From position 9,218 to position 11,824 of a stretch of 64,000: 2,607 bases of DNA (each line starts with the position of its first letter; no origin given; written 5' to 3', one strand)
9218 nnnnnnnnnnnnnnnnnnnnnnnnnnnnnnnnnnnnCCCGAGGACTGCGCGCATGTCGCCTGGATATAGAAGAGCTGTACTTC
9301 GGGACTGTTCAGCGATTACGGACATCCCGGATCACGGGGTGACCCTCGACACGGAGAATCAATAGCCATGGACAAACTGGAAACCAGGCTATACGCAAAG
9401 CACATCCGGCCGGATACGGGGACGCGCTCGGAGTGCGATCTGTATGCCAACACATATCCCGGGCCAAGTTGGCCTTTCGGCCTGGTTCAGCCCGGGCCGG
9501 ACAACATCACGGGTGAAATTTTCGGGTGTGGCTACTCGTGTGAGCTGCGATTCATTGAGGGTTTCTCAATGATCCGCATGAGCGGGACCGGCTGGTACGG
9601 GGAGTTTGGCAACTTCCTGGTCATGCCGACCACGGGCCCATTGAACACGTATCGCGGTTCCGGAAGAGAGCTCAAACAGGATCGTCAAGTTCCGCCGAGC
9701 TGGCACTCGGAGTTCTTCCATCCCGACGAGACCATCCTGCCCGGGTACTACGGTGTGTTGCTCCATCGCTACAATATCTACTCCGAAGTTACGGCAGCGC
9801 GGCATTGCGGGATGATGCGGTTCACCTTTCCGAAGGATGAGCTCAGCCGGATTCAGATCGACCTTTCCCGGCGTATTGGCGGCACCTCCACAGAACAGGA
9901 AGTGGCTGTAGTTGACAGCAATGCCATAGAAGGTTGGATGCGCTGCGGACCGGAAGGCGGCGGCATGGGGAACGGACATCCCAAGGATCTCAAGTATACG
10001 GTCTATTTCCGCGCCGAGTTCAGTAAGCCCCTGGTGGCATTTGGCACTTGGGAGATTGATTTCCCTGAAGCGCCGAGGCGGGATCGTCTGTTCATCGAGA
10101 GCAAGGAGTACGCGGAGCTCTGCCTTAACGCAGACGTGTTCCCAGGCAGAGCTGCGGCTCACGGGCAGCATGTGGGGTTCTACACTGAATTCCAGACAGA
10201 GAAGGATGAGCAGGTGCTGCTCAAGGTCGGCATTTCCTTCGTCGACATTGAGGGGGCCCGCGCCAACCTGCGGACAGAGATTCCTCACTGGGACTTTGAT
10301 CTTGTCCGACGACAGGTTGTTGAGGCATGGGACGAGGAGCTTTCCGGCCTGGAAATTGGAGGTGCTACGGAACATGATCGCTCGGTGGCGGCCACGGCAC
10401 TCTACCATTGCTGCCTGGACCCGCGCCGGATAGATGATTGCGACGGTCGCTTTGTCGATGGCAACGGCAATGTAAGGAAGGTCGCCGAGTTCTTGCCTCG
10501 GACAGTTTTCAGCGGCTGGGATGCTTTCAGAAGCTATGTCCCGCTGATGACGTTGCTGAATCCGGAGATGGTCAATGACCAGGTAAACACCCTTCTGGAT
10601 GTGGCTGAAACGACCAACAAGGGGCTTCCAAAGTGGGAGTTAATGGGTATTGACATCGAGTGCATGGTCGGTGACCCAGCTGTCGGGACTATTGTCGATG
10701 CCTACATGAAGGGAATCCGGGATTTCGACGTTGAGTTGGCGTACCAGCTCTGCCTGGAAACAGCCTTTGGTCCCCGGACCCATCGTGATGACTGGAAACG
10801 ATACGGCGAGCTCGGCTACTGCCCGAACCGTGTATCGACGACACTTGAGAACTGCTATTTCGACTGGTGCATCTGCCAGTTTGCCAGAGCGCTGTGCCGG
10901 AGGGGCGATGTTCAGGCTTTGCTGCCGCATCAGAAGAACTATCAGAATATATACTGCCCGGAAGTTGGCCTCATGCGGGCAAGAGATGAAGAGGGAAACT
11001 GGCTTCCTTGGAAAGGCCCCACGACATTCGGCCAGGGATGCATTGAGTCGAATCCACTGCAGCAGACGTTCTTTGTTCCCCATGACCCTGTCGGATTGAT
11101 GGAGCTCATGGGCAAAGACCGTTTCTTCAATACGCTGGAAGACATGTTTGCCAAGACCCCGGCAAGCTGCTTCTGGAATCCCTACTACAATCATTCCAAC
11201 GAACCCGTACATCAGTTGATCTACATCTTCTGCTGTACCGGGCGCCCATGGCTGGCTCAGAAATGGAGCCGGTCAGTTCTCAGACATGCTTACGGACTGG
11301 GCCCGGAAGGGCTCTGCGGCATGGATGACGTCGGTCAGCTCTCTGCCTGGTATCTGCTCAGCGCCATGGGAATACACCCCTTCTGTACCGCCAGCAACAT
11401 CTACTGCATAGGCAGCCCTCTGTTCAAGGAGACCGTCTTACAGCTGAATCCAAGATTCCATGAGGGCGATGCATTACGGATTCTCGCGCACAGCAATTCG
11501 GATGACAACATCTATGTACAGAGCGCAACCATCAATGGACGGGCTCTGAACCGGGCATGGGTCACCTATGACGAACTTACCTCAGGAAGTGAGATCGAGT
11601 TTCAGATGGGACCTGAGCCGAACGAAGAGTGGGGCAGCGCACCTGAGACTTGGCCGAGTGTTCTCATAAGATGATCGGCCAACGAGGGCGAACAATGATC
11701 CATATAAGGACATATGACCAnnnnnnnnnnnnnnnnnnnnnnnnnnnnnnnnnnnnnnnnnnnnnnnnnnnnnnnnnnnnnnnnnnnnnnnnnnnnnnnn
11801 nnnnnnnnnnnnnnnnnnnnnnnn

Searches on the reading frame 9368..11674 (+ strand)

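Call 15: search_protein_families(library=pfam, proteins=[window:9368-11674:+], max_evalue=0.001)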
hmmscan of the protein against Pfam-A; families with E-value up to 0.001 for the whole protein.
window:9368-11674:+ (768 aa): 2 families
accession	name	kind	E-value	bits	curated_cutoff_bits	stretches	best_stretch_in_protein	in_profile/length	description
PF07971.18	Glyco_hydro_92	-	2.1e-132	442.8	24.6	1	296-749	1-464/464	Glycosyl hydrolase family 92 catalytic domain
PF17678.7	Glyco_hydro_92N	-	2.5e-53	181.8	34.5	1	14-290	3-236/236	Glycosyl hydrolase family 92 N-terminal domain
